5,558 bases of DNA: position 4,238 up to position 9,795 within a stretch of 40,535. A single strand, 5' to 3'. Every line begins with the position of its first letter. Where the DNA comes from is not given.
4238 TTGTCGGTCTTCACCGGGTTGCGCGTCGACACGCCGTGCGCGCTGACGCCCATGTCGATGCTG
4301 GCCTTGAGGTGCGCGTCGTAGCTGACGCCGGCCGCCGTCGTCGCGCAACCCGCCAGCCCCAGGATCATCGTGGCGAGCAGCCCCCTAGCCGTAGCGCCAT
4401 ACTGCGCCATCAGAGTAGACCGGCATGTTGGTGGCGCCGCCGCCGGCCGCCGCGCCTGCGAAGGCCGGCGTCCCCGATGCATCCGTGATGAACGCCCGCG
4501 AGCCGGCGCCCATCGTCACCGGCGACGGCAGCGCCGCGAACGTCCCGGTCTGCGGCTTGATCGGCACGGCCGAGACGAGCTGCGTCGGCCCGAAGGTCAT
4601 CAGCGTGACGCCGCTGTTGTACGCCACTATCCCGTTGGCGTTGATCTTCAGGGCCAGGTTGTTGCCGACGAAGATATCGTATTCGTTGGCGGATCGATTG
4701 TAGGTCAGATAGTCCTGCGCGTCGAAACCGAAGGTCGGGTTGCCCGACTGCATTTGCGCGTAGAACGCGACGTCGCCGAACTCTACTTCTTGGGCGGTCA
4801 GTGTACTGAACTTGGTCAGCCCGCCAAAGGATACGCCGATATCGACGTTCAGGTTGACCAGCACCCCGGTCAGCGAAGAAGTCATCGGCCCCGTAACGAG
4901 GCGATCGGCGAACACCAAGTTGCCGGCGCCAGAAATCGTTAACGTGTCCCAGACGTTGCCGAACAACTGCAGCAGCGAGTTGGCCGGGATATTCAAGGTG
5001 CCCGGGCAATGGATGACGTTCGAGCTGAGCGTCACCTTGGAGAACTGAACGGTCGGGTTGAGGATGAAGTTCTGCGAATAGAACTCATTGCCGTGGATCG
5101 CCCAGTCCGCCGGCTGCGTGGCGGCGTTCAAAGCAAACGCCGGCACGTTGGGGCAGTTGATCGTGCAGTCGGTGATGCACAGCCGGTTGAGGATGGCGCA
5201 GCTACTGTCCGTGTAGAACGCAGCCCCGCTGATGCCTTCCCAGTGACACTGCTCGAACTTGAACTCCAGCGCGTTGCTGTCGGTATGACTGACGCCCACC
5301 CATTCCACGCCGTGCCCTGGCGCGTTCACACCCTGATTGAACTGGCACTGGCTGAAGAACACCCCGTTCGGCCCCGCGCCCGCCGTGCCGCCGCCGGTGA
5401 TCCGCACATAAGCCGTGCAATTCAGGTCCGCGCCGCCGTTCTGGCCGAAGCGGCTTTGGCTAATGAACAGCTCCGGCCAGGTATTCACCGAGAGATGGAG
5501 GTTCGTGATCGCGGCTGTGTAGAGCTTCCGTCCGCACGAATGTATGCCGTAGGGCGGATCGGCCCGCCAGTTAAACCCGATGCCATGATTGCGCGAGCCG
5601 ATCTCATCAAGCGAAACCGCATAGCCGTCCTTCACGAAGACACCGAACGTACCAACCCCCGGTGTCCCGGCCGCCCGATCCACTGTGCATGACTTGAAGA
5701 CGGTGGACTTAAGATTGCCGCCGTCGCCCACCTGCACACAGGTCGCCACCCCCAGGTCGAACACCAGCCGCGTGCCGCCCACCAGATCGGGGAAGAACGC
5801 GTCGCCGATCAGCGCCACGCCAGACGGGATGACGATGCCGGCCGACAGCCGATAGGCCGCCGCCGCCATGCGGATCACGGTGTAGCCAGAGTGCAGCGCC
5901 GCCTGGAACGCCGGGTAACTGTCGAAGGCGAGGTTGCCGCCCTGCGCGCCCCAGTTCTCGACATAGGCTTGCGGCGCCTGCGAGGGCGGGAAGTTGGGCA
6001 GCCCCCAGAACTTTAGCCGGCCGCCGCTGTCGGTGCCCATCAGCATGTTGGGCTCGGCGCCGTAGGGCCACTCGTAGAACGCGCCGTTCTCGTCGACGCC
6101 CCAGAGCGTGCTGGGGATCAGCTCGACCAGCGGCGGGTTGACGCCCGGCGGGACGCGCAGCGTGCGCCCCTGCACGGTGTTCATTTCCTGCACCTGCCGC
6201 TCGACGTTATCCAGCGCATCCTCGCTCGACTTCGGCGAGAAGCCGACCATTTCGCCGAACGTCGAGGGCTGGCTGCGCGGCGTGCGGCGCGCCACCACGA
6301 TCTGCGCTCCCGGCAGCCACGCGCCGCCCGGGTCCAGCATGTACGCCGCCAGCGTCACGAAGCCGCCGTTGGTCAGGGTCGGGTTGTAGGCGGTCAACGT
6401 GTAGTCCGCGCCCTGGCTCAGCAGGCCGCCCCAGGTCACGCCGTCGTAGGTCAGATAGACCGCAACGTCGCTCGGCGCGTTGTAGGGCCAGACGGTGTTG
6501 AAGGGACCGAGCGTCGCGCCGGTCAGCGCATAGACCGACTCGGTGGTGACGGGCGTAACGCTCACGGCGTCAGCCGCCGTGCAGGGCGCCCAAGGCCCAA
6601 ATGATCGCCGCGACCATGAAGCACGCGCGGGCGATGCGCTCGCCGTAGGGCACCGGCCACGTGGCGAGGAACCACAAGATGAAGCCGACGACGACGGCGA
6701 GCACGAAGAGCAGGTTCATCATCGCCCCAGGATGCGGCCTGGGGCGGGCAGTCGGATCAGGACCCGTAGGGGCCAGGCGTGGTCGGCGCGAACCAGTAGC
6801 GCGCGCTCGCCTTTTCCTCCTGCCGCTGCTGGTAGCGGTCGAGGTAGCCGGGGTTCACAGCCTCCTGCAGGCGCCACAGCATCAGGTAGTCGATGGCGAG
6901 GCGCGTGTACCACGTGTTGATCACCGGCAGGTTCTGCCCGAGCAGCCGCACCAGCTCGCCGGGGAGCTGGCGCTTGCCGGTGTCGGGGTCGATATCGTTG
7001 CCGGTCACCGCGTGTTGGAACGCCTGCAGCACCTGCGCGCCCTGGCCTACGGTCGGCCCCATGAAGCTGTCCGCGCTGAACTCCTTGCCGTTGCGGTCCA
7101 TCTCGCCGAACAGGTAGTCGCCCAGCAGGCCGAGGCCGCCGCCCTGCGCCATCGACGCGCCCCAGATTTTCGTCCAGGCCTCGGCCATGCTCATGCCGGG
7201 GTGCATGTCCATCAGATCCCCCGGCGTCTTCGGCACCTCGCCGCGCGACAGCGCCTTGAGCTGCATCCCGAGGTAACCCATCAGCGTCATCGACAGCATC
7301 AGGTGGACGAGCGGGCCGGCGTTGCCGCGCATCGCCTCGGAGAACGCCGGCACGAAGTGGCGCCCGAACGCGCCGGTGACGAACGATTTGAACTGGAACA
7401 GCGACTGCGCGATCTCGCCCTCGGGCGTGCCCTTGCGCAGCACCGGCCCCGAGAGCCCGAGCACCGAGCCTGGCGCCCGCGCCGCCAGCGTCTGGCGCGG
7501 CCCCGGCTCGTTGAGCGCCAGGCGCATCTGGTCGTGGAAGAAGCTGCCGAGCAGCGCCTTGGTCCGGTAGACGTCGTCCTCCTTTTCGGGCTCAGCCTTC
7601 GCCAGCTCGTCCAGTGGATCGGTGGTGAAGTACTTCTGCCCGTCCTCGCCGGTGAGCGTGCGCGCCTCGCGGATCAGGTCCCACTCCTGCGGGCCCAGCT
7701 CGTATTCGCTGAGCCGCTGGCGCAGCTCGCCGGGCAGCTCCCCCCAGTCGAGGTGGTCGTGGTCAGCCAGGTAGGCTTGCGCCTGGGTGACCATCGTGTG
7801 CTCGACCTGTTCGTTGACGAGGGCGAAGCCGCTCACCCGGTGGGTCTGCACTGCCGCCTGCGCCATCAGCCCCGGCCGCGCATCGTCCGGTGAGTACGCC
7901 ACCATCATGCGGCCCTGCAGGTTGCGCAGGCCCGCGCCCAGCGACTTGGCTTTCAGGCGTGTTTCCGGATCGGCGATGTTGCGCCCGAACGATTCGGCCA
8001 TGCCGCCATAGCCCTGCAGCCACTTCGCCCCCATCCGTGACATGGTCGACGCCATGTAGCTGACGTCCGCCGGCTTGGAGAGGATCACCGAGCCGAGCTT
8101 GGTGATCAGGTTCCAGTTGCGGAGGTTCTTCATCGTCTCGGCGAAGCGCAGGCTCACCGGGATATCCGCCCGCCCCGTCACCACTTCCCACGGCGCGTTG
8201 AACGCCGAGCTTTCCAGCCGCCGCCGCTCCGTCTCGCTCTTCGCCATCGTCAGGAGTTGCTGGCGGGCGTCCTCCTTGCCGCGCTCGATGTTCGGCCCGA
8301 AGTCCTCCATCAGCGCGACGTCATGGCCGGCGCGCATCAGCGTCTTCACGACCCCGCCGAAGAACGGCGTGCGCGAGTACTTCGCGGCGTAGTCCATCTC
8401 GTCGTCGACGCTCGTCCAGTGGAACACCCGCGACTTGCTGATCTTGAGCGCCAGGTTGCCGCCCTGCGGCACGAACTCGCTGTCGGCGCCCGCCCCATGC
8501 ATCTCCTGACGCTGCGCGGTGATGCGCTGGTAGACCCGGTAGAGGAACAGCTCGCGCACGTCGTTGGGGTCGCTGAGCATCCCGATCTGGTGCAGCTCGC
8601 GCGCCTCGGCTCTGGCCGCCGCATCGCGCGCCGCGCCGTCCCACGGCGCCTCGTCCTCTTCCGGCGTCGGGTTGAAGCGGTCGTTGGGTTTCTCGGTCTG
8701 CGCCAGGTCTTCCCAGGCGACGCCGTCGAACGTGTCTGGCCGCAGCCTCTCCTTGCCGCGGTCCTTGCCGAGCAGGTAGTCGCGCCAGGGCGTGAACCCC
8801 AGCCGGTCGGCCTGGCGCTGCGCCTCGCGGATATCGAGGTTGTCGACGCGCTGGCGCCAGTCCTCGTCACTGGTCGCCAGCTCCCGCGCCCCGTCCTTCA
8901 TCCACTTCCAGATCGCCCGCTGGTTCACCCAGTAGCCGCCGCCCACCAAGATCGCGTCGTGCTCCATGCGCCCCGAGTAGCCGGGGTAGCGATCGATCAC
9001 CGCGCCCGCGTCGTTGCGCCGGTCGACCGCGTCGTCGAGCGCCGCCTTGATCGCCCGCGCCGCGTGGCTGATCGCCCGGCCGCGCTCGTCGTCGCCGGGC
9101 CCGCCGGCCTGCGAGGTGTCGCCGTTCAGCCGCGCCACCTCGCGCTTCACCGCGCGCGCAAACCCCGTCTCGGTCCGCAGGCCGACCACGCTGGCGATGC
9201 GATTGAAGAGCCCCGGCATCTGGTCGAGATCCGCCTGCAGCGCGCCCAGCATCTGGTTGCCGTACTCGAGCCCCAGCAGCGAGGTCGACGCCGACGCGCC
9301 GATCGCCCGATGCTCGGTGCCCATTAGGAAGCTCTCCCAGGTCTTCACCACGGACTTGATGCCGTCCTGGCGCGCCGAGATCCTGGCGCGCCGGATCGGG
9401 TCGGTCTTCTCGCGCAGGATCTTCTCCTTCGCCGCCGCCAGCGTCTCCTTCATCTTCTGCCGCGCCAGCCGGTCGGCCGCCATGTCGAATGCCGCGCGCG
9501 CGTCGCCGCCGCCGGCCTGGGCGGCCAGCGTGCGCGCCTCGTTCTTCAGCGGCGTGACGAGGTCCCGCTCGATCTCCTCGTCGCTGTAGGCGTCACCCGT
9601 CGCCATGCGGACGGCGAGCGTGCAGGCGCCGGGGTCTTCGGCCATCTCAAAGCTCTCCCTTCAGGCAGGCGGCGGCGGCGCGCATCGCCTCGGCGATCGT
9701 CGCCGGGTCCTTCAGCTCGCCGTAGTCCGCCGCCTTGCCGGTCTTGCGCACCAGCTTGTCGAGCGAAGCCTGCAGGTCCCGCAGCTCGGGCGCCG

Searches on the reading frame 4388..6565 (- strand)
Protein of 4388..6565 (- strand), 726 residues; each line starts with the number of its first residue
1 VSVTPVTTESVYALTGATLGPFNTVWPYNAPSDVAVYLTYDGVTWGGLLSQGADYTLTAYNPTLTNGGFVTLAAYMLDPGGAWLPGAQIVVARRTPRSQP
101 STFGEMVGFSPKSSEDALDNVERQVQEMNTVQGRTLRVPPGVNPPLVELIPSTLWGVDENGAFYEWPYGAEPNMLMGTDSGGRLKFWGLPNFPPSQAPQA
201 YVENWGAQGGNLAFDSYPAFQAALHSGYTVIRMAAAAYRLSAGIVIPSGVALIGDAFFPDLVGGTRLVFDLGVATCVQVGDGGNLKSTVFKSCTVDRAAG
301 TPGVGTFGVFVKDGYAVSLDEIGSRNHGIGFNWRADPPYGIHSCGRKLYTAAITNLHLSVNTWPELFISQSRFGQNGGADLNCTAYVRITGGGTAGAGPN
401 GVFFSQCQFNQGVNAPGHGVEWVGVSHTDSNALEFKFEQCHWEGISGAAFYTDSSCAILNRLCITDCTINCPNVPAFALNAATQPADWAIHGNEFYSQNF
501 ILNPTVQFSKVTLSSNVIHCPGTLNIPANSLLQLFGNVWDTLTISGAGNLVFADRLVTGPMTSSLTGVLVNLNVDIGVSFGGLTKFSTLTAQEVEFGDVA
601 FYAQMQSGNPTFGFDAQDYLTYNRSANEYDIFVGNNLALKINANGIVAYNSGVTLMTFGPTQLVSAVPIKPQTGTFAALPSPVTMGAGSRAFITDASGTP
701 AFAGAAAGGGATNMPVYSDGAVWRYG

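Call 10: search_protein_families(library=phrogs, proteins=[window:4388-6565:-], max_evalue=0.001)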
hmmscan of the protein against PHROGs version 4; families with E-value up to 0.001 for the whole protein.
window:4388-6565:- (726 aa): 1 family
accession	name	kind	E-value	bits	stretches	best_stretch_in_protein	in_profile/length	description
phrog_1640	-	tail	0.00067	19.9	0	1-140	1-129/765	tail protein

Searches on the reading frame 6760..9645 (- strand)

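Call 10: search_protein_families(library=phrogs, proteins=[window:6760-9645:-], max_evalue=0.001)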
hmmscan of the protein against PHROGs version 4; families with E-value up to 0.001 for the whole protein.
window:6760-9645:- (962 aa): 3 families
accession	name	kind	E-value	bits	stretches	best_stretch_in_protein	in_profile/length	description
phrog_684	-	head and packaging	1.3e-93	316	1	7-956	4-827/840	virion structural protein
phrog_26678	-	unknown function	1.6e-24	87.6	1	734-954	107-310/324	-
phrog_23925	-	unknown function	1e-09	38.8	1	352-535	234-427/471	-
